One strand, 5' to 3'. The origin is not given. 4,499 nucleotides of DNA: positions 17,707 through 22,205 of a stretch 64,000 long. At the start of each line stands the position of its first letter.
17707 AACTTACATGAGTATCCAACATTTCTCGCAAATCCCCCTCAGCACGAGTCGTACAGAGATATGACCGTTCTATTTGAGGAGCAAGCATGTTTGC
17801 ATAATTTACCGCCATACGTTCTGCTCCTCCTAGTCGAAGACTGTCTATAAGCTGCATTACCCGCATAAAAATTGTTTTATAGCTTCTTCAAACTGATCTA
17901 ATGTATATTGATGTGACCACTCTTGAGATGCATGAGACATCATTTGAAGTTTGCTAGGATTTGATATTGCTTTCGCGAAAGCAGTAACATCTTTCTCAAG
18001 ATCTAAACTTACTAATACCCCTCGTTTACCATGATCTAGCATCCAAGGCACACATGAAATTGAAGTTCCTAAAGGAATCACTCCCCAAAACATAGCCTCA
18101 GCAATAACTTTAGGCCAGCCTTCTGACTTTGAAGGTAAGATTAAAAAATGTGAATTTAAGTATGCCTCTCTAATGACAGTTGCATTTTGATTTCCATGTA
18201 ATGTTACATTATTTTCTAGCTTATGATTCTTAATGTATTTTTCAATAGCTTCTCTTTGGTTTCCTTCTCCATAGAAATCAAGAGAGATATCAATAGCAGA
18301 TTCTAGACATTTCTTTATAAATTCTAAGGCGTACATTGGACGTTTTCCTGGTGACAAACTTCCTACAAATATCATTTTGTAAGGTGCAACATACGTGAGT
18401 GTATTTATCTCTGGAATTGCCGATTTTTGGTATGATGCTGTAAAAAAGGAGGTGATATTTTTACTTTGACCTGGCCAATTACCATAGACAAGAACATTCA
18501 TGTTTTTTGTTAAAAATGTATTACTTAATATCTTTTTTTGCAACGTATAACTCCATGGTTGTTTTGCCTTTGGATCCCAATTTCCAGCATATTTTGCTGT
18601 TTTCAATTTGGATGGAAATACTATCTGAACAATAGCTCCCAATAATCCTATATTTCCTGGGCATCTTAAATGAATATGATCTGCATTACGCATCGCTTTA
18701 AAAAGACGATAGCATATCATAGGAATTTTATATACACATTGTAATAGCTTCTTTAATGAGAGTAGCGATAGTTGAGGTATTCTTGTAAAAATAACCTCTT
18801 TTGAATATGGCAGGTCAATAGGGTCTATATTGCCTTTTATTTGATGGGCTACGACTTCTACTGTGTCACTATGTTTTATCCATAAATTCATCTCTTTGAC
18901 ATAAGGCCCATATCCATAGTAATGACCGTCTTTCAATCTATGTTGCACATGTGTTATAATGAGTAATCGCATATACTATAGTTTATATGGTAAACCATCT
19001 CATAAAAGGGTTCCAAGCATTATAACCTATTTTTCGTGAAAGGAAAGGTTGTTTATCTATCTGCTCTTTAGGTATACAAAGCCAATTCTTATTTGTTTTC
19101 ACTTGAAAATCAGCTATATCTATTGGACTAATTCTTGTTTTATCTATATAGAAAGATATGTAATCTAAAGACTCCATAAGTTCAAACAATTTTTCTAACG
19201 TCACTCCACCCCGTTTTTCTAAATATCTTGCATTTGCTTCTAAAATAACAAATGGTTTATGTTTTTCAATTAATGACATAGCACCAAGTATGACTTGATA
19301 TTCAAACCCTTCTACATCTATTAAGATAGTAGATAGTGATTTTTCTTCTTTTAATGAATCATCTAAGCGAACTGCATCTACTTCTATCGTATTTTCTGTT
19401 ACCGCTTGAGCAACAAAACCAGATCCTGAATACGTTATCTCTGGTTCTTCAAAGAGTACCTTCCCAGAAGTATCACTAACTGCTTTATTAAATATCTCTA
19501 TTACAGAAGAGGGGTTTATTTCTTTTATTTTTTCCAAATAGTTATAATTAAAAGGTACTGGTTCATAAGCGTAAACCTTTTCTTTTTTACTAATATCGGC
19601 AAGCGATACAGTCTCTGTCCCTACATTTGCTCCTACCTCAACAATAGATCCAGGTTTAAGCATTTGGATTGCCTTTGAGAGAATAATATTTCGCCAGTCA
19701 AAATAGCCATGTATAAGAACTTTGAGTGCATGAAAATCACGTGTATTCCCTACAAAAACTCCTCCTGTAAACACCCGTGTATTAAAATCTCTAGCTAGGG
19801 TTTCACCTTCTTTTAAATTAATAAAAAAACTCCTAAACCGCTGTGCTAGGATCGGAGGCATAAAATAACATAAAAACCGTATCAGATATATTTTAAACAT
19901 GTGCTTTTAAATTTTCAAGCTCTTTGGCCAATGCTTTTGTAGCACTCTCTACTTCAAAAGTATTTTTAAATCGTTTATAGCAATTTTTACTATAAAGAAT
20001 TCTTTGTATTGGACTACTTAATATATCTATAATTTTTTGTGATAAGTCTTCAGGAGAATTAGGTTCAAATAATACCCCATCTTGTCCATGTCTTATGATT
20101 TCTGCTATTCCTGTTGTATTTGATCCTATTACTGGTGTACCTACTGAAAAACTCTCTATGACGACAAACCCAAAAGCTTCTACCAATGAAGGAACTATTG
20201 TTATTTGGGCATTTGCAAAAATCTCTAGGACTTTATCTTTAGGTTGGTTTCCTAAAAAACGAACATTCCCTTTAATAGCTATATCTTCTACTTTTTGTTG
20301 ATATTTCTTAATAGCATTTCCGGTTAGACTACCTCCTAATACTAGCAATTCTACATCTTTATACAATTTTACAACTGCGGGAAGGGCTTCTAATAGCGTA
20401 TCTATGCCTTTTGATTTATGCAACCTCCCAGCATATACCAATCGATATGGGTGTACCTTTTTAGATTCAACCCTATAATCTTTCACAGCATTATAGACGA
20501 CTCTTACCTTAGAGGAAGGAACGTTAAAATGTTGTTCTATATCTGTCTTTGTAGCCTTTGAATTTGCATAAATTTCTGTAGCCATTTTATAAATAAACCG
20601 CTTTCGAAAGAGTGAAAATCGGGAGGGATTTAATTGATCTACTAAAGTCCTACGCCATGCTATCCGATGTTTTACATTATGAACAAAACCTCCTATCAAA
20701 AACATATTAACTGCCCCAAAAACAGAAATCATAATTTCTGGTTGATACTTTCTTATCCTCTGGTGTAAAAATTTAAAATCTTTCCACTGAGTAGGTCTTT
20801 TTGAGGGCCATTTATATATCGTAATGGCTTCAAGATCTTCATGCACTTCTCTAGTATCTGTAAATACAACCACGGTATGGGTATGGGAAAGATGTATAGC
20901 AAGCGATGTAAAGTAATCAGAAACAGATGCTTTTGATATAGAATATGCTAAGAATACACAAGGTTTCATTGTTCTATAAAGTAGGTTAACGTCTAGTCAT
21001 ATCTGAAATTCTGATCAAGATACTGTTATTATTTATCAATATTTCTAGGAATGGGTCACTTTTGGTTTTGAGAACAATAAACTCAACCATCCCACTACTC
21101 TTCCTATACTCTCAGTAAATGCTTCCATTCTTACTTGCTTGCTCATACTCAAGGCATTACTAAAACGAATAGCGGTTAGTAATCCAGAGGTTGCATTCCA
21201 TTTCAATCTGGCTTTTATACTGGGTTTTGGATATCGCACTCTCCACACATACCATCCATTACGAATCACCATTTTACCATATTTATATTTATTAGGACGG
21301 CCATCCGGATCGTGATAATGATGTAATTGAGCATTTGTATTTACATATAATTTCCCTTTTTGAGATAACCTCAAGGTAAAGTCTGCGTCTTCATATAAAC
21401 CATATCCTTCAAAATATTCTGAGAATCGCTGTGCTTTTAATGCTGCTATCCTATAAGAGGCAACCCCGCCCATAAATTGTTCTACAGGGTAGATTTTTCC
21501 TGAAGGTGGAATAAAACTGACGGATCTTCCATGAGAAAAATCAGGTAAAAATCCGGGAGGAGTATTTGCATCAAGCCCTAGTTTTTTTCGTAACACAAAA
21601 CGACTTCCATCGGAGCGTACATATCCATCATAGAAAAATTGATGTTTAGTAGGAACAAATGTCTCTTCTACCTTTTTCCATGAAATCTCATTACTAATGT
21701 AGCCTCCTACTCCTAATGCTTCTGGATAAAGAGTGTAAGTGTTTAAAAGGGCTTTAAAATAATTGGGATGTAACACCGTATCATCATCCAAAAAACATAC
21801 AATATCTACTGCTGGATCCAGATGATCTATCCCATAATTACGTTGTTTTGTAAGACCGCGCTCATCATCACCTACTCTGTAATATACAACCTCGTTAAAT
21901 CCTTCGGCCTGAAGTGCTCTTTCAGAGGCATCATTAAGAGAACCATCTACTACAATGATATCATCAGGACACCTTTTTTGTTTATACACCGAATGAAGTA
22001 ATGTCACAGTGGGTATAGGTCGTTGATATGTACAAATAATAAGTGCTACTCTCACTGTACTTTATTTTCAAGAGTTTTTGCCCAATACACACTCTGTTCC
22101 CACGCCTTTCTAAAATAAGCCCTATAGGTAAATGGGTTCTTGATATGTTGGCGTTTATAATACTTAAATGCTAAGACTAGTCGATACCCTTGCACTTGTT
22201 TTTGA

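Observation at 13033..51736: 38.7-kb single-strand glycan locus with mixed export logic: Wza/Wzc, Wzm/Wzt, a Wzy_C-family protein, and no Wzx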

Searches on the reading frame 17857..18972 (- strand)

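Call 5: search_protein_families(library=pfam, proteins=[window:17857-18972:-], max_evalue=0.001)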
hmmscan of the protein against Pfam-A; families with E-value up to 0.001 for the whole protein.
window:17857-18972:- (371 aa): 2 families
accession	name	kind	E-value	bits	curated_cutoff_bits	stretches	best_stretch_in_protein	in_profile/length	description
PF00534.26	Glycos_transf_1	-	5.8e-23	81.7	26.4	1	197-350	15-170/172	Glycosyl transferases group 1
PF13692.12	Glyco_trans_1_4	-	2.8e-19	70.2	27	1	199-337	3-137/142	Glycosyl transferases group 1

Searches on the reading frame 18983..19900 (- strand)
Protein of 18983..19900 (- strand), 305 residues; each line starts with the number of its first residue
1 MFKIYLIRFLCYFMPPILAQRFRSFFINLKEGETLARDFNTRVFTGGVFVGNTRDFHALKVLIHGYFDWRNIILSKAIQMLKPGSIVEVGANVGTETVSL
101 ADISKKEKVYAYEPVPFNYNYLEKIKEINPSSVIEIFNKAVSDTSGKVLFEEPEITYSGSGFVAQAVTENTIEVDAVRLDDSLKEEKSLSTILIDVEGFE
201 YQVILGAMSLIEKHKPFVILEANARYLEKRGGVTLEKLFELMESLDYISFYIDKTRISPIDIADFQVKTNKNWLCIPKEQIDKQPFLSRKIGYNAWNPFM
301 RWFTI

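Call 5: search_protein_families(library=pfam, proteins=[window:18983-19900:-], max_evalue=0.001)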
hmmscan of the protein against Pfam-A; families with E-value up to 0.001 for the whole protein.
window:18983-19900:- (305 aa): 1 family
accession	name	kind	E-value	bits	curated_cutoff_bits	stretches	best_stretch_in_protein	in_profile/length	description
PF05050.19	Methyltransf_21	-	4e-18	66.6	22.7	1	88-247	1-171/173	Methyltransferase FkbM domain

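Call 56: search_protein_families(library=ncbifam, proteins=[window:18983-19900:-], max_evalue=0.0001)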
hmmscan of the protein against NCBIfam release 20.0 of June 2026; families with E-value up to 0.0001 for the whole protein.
window:18983-19900:- (305 aa): 1 family
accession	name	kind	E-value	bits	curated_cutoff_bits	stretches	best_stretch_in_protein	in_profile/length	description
TIGR01444.1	fkbM_fam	subfamily_domain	1.7e-27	96.6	37.7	1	86-222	2-142/143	FkbM family methyltransferase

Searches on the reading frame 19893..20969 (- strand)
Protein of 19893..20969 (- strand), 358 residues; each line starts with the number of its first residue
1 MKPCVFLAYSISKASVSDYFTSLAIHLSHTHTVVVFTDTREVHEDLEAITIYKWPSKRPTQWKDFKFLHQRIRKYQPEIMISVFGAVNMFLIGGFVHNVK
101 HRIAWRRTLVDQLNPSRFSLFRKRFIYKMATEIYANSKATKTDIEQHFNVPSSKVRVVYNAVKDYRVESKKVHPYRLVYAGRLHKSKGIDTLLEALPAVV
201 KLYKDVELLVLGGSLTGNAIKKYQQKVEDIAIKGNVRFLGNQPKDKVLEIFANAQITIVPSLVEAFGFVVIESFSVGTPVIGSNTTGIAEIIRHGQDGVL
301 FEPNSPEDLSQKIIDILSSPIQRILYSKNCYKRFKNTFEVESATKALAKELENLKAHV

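Call 5: search_protein_families(library=pfam, proteins=[window:19893-20969:-], max_evalue=0.001)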
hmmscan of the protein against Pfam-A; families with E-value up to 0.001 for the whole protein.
window:19893-20969:- (358 aa): 5 families
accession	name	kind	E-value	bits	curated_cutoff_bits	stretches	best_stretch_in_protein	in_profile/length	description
PF00534.26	Glycos_transf_1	-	1.4e-38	132.6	26.4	1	169-332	10-171/172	Glycosyl transferases group 1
PF13692.12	Glyco_trans_1_4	-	3.6e-32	112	27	1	176-318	3-141/142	Glycosyl transferases group 1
PF20706.3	GT4-conflict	-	3.4e-12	46.5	26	1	167-295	190-323/385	Family 4 Glycosyltransferase in conflict systems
PF13439.12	Glyco_transf_4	-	4.2e-10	40.4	28.5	1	19-162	7-166/170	Glycosyltransferase Family 4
PF13524.12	Glyco_trans_1_2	-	9.8e-06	26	25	1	213-339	22-134/144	Glycosyl transferase-like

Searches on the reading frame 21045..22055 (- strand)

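Call 5: search_protein_families(library=pfam, proteins=[window:21045-22055:-], max_evalue=0.001)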
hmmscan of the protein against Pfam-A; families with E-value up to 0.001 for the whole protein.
window:21045-22055:- (336 aa): 3 families
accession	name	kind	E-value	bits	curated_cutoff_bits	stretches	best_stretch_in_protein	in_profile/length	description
PF00535.33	Glycos_transf_2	-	9e-13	48.9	23.3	1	5-130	2-128/168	Glycosyl transferase family 2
PF13641.12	Glyco_tranf_2_3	-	5.2e-08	33.6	27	1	2-111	2-114/230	Glycosyltransferase like family 2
PF13632.12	Glyco_trans_2_3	-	7e-06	26.4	27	0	85-117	1-32/198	Glycosyl transferase family group 2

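Call 77: search_protein_families(library=ncbifam, proteins=[window:21045-22055:-], max_evalue=0.0001)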
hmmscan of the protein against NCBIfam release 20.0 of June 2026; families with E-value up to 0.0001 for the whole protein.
window:21045-22055:- (336 aa): 7 families
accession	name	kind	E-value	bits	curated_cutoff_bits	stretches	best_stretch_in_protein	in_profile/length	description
NF041394.1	GtaseAglG_Halo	equivalog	1.5e-12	47.4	440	1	1-140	1-137/304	glucosyl-dolichyl phosphate glucuronosyltransferase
NF038299.1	EPS_HpsN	equivalog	1.7e-12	47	425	1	2-124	2-123/317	hormogonium polysaccharide biosynthesis glycosyltransferase HpsN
NF041875.1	EPS_EpsD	equivalog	5.1e-07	29.4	370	1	4-109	2-106/325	exopolysaccharide biosynthesis glycosyltransferase EpsD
TIGR03965.1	mycofact_glyco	equivalog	1.7e-06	27.2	280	1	3-108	76-180/467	mycofactocin biosynthesis glycosyltransferase MftF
TIGR04283.1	glyco_like_mftF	equivalog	1.8e-06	27.7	182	0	5-107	3-97/221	TIGR04283 family arsenosugar biosynthesis glycosyltransferase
NF050050.1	ProtGlycPglI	equivalog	7.2e-06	25.6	500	1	3-106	4-107/306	GalNAc(5)-diNAcBac-PP-undecaprenol beta-1,3-glucosyltransferase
NF038302.1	EPS_HpsE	equivalog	3.2e-05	23.1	300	1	3-124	3-128/307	hormogonium polysaccharide biosynthesis glycosyltransferase HpsE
